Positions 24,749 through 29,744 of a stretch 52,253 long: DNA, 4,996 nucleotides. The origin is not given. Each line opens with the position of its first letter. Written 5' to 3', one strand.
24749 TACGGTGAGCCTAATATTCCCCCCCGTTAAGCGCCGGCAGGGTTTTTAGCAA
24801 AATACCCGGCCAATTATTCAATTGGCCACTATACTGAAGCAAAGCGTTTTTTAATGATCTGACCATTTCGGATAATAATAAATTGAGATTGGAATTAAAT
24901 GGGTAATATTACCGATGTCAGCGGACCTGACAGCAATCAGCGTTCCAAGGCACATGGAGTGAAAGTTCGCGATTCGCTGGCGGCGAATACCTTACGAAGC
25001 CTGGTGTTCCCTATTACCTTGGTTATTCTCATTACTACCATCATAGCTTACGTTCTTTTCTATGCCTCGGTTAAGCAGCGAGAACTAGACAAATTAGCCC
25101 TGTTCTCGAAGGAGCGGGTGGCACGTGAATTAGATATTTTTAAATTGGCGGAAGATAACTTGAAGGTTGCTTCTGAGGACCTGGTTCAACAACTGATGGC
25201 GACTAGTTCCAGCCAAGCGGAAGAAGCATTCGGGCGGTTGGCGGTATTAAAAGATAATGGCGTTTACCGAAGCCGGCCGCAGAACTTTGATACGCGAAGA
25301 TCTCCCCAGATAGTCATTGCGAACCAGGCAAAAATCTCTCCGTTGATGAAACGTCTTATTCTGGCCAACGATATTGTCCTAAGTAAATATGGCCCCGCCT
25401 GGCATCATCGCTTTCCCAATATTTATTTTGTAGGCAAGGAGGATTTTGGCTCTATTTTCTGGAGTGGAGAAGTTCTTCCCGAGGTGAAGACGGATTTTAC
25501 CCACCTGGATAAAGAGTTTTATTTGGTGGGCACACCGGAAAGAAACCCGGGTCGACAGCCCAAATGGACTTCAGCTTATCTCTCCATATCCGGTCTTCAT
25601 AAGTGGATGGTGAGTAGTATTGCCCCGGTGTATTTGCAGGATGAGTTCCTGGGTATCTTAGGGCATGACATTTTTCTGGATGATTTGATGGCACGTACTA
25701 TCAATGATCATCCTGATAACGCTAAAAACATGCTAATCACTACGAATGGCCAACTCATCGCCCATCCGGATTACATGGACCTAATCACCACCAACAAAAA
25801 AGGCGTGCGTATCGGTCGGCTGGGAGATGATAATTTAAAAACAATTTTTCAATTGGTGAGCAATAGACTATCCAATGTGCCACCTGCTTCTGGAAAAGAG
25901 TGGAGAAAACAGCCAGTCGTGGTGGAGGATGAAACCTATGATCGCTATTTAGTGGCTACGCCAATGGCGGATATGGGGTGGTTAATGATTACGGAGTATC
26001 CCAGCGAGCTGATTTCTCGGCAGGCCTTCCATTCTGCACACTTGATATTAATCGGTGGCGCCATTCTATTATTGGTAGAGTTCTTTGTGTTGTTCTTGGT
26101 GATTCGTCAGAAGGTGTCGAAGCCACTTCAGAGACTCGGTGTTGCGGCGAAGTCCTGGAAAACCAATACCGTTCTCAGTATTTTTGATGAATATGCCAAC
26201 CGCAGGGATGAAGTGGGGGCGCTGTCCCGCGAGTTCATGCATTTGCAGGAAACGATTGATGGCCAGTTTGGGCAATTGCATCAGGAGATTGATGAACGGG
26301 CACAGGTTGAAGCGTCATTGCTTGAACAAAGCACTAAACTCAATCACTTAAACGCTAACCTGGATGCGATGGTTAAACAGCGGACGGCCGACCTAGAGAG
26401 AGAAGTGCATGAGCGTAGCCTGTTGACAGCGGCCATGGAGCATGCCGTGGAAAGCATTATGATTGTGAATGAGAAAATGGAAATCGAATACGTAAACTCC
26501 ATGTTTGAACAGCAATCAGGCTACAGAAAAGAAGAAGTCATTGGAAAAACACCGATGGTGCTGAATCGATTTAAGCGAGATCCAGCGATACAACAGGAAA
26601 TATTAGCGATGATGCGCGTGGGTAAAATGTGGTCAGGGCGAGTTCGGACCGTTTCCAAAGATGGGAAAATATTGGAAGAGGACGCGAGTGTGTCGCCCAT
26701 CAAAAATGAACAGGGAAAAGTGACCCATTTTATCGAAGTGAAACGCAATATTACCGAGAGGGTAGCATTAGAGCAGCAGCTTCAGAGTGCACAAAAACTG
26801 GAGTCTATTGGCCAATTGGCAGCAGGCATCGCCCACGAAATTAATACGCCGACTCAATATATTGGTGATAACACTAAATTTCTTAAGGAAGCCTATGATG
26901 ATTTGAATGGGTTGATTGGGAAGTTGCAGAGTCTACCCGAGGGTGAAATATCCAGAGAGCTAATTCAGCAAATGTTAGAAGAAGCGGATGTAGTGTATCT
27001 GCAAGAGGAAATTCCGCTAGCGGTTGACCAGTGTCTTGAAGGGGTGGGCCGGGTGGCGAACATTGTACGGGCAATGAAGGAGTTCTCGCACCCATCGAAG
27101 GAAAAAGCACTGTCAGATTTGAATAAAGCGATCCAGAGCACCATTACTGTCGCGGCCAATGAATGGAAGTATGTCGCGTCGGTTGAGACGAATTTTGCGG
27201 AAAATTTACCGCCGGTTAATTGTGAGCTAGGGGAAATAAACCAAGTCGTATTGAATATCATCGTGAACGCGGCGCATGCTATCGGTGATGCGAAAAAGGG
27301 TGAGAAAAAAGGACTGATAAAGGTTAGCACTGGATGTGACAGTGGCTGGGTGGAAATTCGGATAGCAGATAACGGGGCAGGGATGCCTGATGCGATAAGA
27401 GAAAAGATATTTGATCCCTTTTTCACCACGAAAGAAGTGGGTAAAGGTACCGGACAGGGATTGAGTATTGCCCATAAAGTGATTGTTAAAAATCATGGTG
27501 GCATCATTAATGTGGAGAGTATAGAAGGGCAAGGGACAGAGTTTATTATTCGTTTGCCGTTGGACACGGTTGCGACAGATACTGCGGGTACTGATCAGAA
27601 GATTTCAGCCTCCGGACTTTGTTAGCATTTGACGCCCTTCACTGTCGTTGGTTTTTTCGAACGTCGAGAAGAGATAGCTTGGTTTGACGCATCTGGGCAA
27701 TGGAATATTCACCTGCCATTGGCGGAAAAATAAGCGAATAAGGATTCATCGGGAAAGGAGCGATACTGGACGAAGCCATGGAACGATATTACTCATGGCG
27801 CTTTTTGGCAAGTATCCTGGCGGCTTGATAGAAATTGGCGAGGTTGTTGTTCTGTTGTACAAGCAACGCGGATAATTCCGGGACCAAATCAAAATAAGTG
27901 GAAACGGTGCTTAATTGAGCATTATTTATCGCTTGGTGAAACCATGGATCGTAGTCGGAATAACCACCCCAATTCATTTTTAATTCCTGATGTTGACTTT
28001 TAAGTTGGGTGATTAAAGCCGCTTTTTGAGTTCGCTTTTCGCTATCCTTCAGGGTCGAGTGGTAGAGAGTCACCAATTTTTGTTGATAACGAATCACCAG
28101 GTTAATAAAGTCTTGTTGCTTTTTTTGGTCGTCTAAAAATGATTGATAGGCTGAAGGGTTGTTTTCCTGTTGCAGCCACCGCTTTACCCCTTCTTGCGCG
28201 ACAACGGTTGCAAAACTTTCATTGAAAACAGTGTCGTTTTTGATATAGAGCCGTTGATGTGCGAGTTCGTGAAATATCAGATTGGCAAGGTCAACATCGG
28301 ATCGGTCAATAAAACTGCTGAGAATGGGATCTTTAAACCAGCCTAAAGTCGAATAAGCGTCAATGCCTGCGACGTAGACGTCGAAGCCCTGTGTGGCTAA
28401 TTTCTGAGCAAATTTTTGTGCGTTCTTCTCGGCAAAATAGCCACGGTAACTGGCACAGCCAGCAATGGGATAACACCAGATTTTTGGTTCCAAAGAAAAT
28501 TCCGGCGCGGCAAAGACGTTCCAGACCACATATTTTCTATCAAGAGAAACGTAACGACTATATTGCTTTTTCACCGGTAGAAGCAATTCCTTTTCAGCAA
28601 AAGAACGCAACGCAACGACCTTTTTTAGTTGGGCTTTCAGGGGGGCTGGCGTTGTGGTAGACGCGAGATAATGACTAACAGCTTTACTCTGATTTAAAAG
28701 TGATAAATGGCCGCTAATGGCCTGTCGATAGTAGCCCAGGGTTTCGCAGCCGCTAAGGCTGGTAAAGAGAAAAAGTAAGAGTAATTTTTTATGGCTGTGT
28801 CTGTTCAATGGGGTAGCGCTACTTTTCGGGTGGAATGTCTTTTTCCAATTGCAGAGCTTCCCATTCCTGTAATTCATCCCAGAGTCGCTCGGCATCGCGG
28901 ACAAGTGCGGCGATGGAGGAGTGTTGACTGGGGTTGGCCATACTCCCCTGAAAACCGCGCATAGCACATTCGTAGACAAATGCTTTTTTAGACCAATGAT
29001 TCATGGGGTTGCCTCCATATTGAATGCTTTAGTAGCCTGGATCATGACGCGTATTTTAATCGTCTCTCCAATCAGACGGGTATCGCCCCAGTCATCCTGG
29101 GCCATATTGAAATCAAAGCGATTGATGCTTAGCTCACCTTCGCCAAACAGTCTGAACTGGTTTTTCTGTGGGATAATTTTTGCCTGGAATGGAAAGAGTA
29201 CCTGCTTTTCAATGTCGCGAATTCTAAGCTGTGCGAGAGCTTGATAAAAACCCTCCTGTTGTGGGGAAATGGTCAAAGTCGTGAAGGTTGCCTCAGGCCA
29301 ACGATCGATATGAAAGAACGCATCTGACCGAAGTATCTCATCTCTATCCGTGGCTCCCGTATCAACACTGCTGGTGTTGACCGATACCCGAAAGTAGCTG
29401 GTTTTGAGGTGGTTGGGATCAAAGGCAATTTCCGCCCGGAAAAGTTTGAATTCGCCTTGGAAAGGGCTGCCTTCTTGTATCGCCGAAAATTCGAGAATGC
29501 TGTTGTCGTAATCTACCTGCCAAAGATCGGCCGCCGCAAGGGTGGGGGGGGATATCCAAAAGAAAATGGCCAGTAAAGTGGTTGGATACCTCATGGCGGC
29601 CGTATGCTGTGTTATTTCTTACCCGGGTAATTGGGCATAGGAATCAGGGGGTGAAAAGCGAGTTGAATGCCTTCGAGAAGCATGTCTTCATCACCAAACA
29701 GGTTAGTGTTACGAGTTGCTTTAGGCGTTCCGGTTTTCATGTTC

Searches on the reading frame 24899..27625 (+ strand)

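Call 66: search_protein_families(library=pfam, proteins=[window:24899-27625:+], max_evalue=0.00001)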
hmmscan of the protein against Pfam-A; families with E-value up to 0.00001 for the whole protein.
window:24899-27625:+ (908 aa): 4 families
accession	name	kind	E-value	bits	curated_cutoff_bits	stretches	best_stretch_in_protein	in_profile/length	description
PF02518.31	HATPase_c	-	7.1e-24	84.8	26.4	1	780-889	6-110/111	Histidine kinase-, DNA gyrase B-, and HSP90-like ATPase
PF13426.13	PAS_9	-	5.8e-14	52.7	27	1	518-620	2-103/103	PAS domain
PF00989.32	PAS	-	1.5e-10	41.5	22.6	1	511-612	5-107/113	PAS fold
PF08448.16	PAS_4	-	1.4e-06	28.9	23.1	1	514-622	2-109/110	PAS fold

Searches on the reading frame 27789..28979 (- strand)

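Call 10: search_protein_families(library=pfam, proteins=[window:27789-28979:-])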
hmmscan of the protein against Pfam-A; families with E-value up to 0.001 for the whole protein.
window:27789-28979:- (396 aa): 1 family
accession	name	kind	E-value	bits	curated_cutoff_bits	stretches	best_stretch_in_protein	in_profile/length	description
PF10023.15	Aminopep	-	1.6e-116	389.6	25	1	82-394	1-314/322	Putative aminopeptidase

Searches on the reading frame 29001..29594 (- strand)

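Call 10: search_protein_families(library=pfam, proteins=[window:29001-29594:-])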
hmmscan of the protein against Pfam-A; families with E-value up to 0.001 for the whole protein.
window:29001-29594:- (197 aa): 1 family
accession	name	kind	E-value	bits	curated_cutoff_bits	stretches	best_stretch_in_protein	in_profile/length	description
PF04264.18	YceI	-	1e-25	91.3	23.7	1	25-187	1-150/150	YceI-like domain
